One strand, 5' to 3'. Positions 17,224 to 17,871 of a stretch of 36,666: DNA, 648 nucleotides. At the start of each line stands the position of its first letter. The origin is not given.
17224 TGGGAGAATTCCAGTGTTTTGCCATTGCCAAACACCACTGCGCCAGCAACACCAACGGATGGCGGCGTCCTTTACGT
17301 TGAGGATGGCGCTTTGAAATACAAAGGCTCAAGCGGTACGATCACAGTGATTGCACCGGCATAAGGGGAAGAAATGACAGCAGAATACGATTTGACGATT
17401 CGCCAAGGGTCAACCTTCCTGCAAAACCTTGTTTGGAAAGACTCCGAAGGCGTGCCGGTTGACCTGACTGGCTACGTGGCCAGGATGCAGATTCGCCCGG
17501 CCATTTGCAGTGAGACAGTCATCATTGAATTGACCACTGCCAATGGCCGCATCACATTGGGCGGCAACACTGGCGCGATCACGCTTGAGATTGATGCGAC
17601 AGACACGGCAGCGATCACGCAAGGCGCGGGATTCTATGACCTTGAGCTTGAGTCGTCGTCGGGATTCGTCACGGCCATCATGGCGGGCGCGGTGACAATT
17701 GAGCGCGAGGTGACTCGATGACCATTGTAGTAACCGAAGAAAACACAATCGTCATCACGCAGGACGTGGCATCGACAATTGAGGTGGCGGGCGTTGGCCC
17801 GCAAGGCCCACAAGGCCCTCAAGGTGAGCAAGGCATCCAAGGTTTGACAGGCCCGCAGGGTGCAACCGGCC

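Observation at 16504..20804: A 4.3-kb fibre cassette is wedged between the large terminase and the portal gene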

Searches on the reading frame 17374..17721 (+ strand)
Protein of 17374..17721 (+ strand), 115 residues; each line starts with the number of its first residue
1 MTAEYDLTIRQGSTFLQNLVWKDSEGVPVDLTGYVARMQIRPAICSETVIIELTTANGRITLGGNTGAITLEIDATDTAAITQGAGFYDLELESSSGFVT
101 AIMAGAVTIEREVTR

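Call 4: search_protein_families(library=pfam, proteins=[window:17374-17721:+], max_evalue=0.01)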
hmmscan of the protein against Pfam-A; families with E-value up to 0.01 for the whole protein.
window:17374-17721:+ (115 aa): 1 family
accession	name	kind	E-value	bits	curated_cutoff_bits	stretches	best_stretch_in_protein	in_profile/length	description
PF23926.2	LtfC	-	0.0016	19.4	27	1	4-108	4-98/100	LtfC-like, beta-sandwich domain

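Call 5: search_protein_families(library=phrogs, proteins=[window:17374-17721:+], max_evalue=0.01)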
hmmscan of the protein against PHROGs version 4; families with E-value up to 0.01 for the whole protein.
window:17374-17721:+ (115 aa): 3 families
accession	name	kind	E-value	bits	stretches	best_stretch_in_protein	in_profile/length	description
phrog_1084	-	unknown function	6.3e-28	98.3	1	1-115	4-116/123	unknown function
phrog_3304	-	tail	6.1e-08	33.7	1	6-114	8-113/177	L-shaped tail fiber protein assembly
phrog_15373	-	tail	0.0013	19.1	0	24-112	42-142/260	L-shaped tail fiber protein assembly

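Call 21: search_solved_structures(query=window:17374-17721:+, max_evalue=10, show_alignments=2)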
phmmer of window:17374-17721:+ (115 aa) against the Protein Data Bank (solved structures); distinct sequences matched with E-value up to 10: 3.
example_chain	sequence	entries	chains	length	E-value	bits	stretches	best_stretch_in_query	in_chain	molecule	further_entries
26dk_M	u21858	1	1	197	2.3e-07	34.1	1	27-114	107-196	Structural protein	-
3ic5_A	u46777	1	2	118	0.26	14.6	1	64-107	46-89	putative saccharopine dehydrogenase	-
1hxv_A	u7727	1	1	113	0.52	13.7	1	28-96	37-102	TRIGGER FACTOR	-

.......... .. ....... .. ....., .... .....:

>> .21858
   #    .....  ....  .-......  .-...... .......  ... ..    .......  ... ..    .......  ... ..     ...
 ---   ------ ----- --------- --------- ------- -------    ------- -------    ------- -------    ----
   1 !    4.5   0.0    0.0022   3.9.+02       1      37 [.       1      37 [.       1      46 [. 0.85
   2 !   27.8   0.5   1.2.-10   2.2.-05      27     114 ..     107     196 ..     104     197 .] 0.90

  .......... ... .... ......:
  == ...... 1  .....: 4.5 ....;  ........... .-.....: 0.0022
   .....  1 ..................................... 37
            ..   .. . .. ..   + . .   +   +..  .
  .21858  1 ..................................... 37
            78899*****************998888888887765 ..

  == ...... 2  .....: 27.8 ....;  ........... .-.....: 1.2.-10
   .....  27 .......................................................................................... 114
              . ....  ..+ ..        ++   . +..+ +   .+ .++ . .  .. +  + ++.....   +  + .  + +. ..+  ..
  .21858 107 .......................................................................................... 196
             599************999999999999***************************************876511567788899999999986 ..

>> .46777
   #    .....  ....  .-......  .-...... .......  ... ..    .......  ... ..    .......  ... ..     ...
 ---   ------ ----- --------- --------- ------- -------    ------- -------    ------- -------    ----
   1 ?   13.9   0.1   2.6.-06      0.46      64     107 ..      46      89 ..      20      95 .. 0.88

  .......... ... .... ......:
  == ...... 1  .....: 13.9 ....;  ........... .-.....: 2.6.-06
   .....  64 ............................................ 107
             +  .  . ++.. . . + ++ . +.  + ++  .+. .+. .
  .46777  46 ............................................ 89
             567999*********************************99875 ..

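Call 25: find_homologous_proteins(query=window:17374-17721:+, max_evalue=0.001)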
Query window:17374-17721:+ (115 aa): 556 proteins with E <= 0.001 among 565 candidates; the best 120 are listed.
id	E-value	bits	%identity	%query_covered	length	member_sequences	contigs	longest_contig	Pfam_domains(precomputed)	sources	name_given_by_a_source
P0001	2.8e-62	225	96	100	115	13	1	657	-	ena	-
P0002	1.8e-58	213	89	100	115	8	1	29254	-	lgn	-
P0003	6.3e-51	189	77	100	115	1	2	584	-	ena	-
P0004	1.7e-50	187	79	100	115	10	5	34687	-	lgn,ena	-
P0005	8.0e-50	185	78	100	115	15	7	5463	-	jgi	jgi:hypothetical protein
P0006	1.2e-48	181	76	100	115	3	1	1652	-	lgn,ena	-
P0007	7.6e-48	179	75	100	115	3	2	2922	-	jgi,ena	jgi:hypothetical protein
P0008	1.6e-39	152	65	100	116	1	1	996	-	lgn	-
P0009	1.7e-39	152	65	100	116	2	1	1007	-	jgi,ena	-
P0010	9.1e-38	146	64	100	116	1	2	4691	-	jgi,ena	jgi:hypothetical protein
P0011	1.3e-37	146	66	97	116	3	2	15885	-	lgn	-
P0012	5.2e-37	144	61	97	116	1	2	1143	-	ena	-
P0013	1.1e-36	143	62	100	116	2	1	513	-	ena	-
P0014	1.9e-34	136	62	98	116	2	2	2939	-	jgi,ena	jgi:hypothetical protein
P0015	6.7e-33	131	57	98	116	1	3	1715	-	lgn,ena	-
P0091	2.0e-23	100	53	98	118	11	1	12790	PF23926.3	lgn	-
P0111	3.4e-22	96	48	97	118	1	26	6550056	-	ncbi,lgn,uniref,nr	ncbi:hypothetical protein [Variovorax paradoxus]|uniref:Uncharacterized protein n=1 Tax=Variovorax p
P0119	9.7e-22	95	53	97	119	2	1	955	PF23926.3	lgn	-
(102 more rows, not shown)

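Call 27: find_encoding_contigs(protein=P0111, flank=10000, max_places=3)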
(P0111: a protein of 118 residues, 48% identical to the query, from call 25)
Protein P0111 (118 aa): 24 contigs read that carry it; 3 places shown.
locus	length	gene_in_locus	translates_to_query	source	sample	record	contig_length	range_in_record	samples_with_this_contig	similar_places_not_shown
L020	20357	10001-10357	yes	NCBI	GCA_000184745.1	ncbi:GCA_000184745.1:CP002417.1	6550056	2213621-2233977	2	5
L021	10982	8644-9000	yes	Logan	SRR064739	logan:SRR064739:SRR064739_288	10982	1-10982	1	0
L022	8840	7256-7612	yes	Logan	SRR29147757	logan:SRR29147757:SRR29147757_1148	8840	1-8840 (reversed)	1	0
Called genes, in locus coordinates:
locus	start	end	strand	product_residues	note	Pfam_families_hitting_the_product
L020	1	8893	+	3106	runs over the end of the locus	PF18823:InPase, PF18796:LPD1, PF18798:LPD3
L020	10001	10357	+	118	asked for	-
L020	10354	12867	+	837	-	-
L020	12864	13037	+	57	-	-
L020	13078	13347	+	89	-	PF16082:Phage_holin_2_4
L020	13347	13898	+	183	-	PF00959:Phage_lysozyme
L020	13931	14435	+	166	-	PF10721:DUF2514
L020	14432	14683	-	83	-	-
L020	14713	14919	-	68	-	PF05014:Nuc_deoxyrib_tr (weak)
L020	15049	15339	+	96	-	-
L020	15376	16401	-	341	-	PF10546:P63C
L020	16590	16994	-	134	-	-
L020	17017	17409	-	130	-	-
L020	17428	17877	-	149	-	-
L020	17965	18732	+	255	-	PF02586:SRAP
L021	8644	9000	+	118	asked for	-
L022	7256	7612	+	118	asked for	-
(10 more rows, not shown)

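Call 37: predict_structure(alignment_id=A1)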
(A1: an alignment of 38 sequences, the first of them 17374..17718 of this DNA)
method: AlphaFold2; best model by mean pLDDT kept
length: 115 residues; sequences in the alignment: 38
mean_pLDDT: 95.9   pTM: 0.87
mean pLDDT of the five models: 95.9, 95.8, 95.1, 95.0, 94.8
residues with pLDDT >= 90: 108; 70-90: 4; 50-70: 2; < 50: 1
segments of 3 or more residues with pLDDT < 50: none
pLDDT, mean of each block of 10 residues (from residue 1): 93 97 96 98 97 99 98 98 98 96 97 71
secondary structure, 60 per line:
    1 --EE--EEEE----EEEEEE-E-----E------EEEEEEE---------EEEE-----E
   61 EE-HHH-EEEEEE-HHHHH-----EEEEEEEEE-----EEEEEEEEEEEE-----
elements in order: E7-10 E15-20 E35-41 E51-54 E60-62 E68-73 H75-79 E85-93 E99-110

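Call 39: fold_search(model_id=the predicted structure, library=pdb)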
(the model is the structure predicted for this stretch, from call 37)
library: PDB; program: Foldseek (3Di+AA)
matches with E <= 10: 1915; with E <= 0.001: 237
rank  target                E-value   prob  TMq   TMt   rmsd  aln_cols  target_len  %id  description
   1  8hqz_Q                2.5e-07  1.00  0.78  0.66   2.9       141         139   20  Baseplate of DT57C bacteriophage in the full state (released 2023-12-13)
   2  8zdo_a                5.8e-06  1.00  0.65  0.26   3.4       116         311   14  Cryo-EM structure of Mycobacteriophage Douge baseplate (gp13, gp17, gp23, gp16, gp18 and gp20) (released 2025-06-25)
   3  6xqq_C                1.7e-05  1.00  0.58  0.38   4.2       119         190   13  Structure of human D462-E4 TCR (released 2020-08-19)
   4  6p64_D                1.9e-05  1.00  0.58  0.39   4.8       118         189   12  Alpha-beta TCR Binding to Neoantigen KQWLVWLFL Presented by HLA-A206 (released 2020-06-03)
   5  6xqp_G                2.0e-05  1.00  0.60  0.39   4.2       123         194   12  Structure of human D462-E4 TCR in complex with human MR1-5-OP-RU (released 2020-08-26)
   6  5c9k_F                3.0e-05  1.00  0.54  0.56   5.1       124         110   10  Crystal structure of a highly fibrillogenic Arg24Gly mutant of the Recombinant variable domain 6AJL2 (released 2015-08-05)
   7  9mt4_G                3.5e-05  1.00  0.62  0.48   6.8       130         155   10  Connector structure of phage JohannRWettstein (Bas63) (released 2025-11-19)
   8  6xqp_E                3.7e-05  1.00  0.61  0.40   4.2       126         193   12  Structure of human D462-E4 TCR in complex with human MR1-5-OP-RU (released 2020-08-26)
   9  9hlj_D                3.9e-05  1.00  0.57  0.40   4.7       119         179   12  Crystal structure of GV37-TCR in complex with HLA-C*12:02 with KAYNVTQAF (KF9), a 9-mer epitope from SARS-CoV-2 Nucleo (released 2025-08-06)
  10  5ir3                  4.2e-05  1.00  0.53  0.55   5.1       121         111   10  Crystal structure of the recombinant highest fibrillogenic natural mutant (obtained from patient AR) derived from lambda (released 2017-06-14)
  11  5til_K                4.9e-05  1.00  0.54  0.53   4.4       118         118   13  Murine class I major histocompatibility complex H-2 Db in complex with LCMV-derived GP33 altered peptide V3P and T-cel (released 2017-11-01)
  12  9oab_Gc               6.2e-05  1.00  0.53  0.68   4.4       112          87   13  C3 reconstruction of the thermophilic bacteriophage P74-26 Neck (released 2026-01-28)
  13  2ak4_D                6.2e-05  1.00  0.53  0.34   6.2       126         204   10  Crystal Structure of SB27 TCR in complex with HLA-B*3508-13mer peptide (released 2005-10-11)
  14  2w0k_A                6.5e-05  1.00  0.51  0.52   5.2       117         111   12  Crystal structure of the recombinant variable domain 6JAL2 (released 2009-11-17)
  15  9mt4_H                6.9e-05  1.00  0.65  0.59   5.7       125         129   11  Connector structure of phage JohannRWettstein (Bas63) (released 2025-11-19)
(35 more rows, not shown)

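Call 65: find_related_loci(query=A1, collection=viral_contigs, flank=10000)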
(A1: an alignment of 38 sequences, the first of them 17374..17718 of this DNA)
Query A1 (115 aa) in viral_contigs; peptide patterns used: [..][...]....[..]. (x = any residue, [..] = any of these).
599 stretches matched a pattern (row limit reached: there are more); 594 encode a relative of the query (tblastn E <= 1e-3); the best 80 are kept; 80 distinct loci.
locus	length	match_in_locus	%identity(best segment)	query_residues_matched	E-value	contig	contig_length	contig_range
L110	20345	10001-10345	80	1-115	4e-58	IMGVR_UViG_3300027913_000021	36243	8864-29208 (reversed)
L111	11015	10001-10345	80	1-115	4e-58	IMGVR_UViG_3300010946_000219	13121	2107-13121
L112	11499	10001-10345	79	1-115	7e-57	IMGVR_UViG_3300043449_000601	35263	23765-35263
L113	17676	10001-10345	79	1-115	2e-56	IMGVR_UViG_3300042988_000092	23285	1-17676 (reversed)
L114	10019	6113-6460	63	1-115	1e-42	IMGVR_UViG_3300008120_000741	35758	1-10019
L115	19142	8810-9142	59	5-115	1e-38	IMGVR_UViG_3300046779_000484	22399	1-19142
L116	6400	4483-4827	56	1-115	8e-38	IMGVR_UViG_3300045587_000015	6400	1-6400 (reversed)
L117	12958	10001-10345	56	1-115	1e-37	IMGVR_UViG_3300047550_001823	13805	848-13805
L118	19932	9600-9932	60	5-115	9e-38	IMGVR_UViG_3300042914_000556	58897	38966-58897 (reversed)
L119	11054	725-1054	59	5-115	4e-36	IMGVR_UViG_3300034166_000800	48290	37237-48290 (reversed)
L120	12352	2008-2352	53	1-115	2e-35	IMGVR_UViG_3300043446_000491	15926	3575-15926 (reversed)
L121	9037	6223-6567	53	1-115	2e-35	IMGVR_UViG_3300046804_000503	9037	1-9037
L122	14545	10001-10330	58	5-115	2e-35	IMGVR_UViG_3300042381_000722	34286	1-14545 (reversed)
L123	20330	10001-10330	57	5-115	3e-35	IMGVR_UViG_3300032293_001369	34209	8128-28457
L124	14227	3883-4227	55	1-115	4e-35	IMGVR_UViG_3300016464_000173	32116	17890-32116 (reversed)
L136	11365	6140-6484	53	1-115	5e-34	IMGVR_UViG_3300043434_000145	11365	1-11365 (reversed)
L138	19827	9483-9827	54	1-115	2e-33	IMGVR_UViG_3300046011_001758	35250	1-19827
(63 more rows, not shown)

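Call 68: search_protein_families(library=pfam, proteins=[L138:2097-4001:+, L138:4005-6743:+, L138:8048-9493:+, L138:9827-12109:+, L138:12109-14499:+, L138:17796-19121:+, L138:15177-15725:+, L136:41-1444:+, L136:1449-3179:+, L138:7467-8051:+], max_evalue=0.001)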
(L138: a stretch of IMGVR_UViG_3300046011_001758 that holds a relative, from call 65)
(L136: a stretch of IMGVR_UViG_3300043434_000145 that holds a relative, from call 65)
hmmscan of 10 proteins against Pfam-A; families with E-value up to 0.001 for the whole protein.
L138:2097-4001:+ (634 aa): 2 families
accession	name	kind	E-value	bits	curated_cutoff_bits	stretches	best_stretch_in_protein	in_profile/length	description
PF05876.18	GpA_ATPase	-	1.6e-94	316.6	25.6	1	61-305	1-247/247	Phage terminase large subunit gpA, ATPase domain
PF20454.4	GpA_nuclease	-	4.5e-90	302.2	22.5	1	314-588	1-284/294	Terminase large subunit gpA, endonuclease domain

L138:4005-6743:+ (912 aa): 0 families

L138:8048-9493:+ (481 aa): 1 family
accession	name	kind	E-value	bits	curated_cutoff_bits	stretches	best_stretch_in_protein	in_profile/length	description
PF05136.18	Phage_portal_2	-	5.9e-105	351.8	32.9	1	25-366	2-354/354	Phage portal protein, lambda family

L138:9827-12109:+ (760 aa): 0 families

L138:12109-14499:+ (796 aa): 2 families
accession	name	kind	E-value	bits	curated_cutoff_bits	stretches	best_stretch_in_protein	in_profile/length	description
PF05065.19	Phage_capsid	-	1.6e-48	166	24.2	1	511-789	2-276/280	Phage capsid family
PF04586.22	Peptidase_S78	-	1.5e-05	25.6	21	1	235-341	39-148/165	Caudovirus prohead serine protease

L138:17796-19121:+ (441 aa): 0 families

L138:15177-15725:+ (182 aa): 5 families
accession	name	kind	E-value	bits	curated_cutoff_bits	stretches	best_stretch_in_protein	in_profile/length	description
PF08241.18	Methyltransf_11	-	2.3e-11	44.6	21.2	1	43-122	1-88/95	Methyltransferase domain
PF13489.12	Methyltransf_23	-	6.8e-09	36.1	27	1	37-108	21-97/164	Methyltransferase domain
PF13649.12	Methyltransf_25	-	2.5e-08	34.9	27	1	43-122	2-94/97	Methyltransferase domain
PF13847.12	Methyltransf_31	-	3.3e-05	24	27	0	78-130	58-112/145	Methyltransferase domain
PF08242.18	Methyltransf_12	-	0.00025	22.1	30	0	44-120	2-91/98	Methyltransferase domain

L136:41-1444:+ (467 aa): 2 families
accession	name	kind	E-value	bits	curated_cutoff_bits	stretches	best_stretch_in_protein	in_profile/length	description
PF20454.4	GpA_nuclease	-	2.1e-89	300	22.5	1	140-415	1-285/294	Terminase large subunit gpA, endonuclease domain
PF05876.18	GpA_ATPase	-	1.2e-48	166.4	25.6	1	2-131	116-247/247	Phage terminase large subunit gpA, ATPase domain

L136:1449-3179:+ (576 aa): 0 families

L138:7467-8051:+ (194 aa): 0 families

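Call 69: search_dna_similar(query=window:17374-17718:+, collection=phages, mode=protein, max_rows=40, max_evalue=0.001)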
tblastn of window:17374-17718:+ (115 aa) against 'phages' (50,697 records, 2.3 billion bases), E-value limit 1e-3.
Records with a match: 86; places in all: 86; records where one place covers at least 80% of the query: 46.
Best place of each record, by identity: <60% 86.
By first word of the organism name: Pseudomonas 38; Streptomyces 23; Prochlorococcus 10; Acidovorax 3; Pelagibacter 3; Vibrio 2; Acinetobacter 2; Limnohabitans 1; Methylophilales 1; Curvibacter 1; and 2 more.
By host as written in the record: Pseudomonas aeruginosa 27; - 8; Streptomyces griseus ATCC 10137 6; Streptomyces viridochromogenes DSM40736 5; Streptomyces sanglieri UNT16F27A 4; Prochlorococcus sp. MED4 4; Candidatus Pelagibacter ubique HTCC1062 3; Acidovorax citrulli 2; and 20 more.
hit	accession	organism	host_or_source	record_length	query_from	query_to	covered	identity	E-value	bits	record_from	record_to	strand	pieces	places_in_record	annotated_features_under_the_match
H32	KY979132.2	Acidovorax phage ACP17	Acidovorax citrulli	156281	3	115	98%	44.1%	6e-14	72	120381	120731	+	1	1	hypothetical protein (x2)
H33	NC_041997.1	Acidovorax phage ACP17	Acidovorax citrulli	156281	3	115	98%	44.1%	6e-14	72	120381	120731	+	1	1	hypothetical protein (x2)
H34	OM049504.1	Acidovorax phage AP1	Paracidovorax oryzae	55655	6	115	96%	39.9%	1e-14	74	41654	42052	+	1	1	hypothetical protein | structural protein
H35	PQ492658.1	Limnohabitans phage DC31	Limnohabitans sp. DCL3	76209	3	115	98%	37.4%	3e-13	69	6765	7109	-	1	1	hypothetical protein (x2)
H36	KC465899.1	Pelagibacter phage HTVC008M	Candidatus Pelagibacter ubique HTCC1062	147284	1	115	100%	33.0%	1e-6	51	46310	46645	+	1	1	hypothetical protein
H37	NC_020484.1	Pelagibacter phage HTVC008M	Candidatus Pelagibacter ubique HTCC1062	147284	1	115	100%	33.0%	1e-6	51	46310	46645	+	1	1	L-shaped tail fiber protein assembly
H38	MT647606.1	Pelagibacter phage Mosig EXVC030M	Candidatus Pelagibacter ubique HTCC1062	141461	1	114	99%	33.0%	1e-7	54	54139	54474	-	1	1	putative tail fiber protein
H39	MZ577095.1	Methylophilales phage Melnitz-1 EXVC043M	Methylophilales_sp._H5P1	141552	9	115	93%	34.6%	2e-6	50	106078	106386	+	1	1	tail fiber protein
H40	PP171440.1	Streptomyces phage DekoNeimoidia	soil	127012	1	114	99%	32.2%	4e-7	52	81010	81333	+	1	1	record has no annotation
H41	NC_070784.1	Streptomyces phage TunaTartare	Streptomyces mirabilis NRRL B-2400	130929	1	114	99%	31.3%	7e-8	54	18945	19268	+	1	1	28: unknown function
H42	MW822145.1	Streptomyces phage TunaTartare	Streptomyces mirabilis NRRL B-2400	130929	1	114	99%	31.3%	7e-8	54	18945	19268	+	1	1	28: hypothetical protein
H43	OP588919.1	Curvibacter phage PCA1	Curvibacter sp. AEP1.3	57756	3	111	95%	32.6%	3e-4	44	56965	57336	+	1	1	hypothetical protein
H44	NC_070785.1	Streptomyces phage Wakanda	Streptomyces sanglieri UNT16F27A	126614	1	114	99%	30.7%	4e-9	58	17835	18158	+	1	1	25: unknown function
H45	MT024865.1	Streptomyces phage Wakanda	Streptomyces sanglieri UNT16F27A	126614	1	114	99%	30.7%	4e-9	58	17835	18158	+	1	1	25: hypothetical protein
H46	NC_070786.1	Streptomyces phage Muntaha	Streptomyces sanglieri UNT16F27A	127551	1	114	99%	30.7%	4e-9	58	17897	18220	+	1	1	25: unknown function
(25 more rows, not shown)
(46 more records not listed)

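Call 72: get_annotated_region(hit=H34, flank=9000)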
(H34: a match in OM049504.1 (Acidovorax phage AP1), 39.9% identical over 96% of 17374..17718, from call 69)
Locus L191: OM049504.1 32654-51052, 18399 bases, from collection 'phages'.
description: Acidovorax phage AP1, complete genome.
organism: Acidovorax phage AP1 (NCBI taxid 2908629)
taxonomy: Viruses; Duplodnaviria; Heunggongvirae; Uroviricota; Caudoviricetes
host: Paracidovorax oryzae; source: Rice leaf; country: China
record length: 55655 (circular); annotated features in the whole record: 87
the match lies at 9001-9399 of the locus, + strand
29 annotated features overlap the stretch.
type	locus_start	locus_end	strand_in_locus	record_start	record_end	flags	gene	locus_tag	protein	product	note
CDS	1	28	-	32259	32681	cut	-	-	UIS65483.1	hypothetical protein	-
CDS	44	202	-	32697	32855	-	-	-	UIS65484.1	polymerase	-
CDS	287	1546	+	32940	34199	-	-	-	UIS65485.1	structural protein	-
CDS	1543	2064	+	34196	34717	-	-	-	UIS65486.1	hypothetical protein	-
CDS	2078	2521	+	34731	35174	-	-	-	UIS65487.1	structural protein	-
CDS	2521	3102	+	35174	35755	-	-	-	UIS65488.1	hypothetical protein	-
CDS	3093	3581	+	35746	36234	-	-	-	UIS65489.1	putative tape measure protein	-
CDS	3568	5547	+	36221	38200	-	-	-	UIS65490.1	hypothetical protein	-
CDS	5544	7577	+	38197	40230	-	-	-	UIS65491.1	structural protein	-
CDS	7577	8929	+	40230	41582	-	-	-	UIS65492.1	structural protein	-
CDS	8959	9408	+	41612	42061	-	-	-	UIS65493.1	hypothetical protein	-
CDS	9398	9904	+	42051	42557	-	-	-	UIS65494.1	structural protein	-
CDS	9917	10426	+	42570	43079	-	-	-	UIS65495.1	hypothetical protein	-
CDS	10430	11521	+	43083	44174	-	-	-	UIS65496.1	hypothetical protein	-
CDS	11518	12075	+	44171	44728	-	-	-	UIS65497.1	putative tail fiber assembly protein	-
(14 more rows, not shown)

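Call 76: search_protein_families(library=pfam, alignment_id=A1, max_evalue=0.01)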
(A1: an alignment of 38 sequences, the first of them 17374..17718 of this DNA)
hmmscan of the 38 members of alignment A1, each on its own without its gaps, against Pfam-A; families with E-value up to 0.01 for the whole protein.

A. member 1, window:17374-17718:+ (115 aa): 1 family
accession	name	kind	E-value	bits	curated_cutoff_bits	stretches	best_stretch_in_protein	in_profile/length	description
PF23926.2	LtfC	-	0.0016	19.4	27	1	4-108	4-98/100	LtfC-like, beta-sandwich domain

B. families by the number of members that match (of 38 scanned): 4 families
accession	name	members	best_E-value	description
PF23926.2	LtfC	20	1.2e-06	LtfC-like, beta-sandwich domain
PF09134.16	Invasin_D3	2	0.001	Invasin, domain 3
PF10651.15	BppU_N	1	0.002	BppU N-terminal domain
PF18573.7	BclA_C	1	0.0048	BclA C-terminal domain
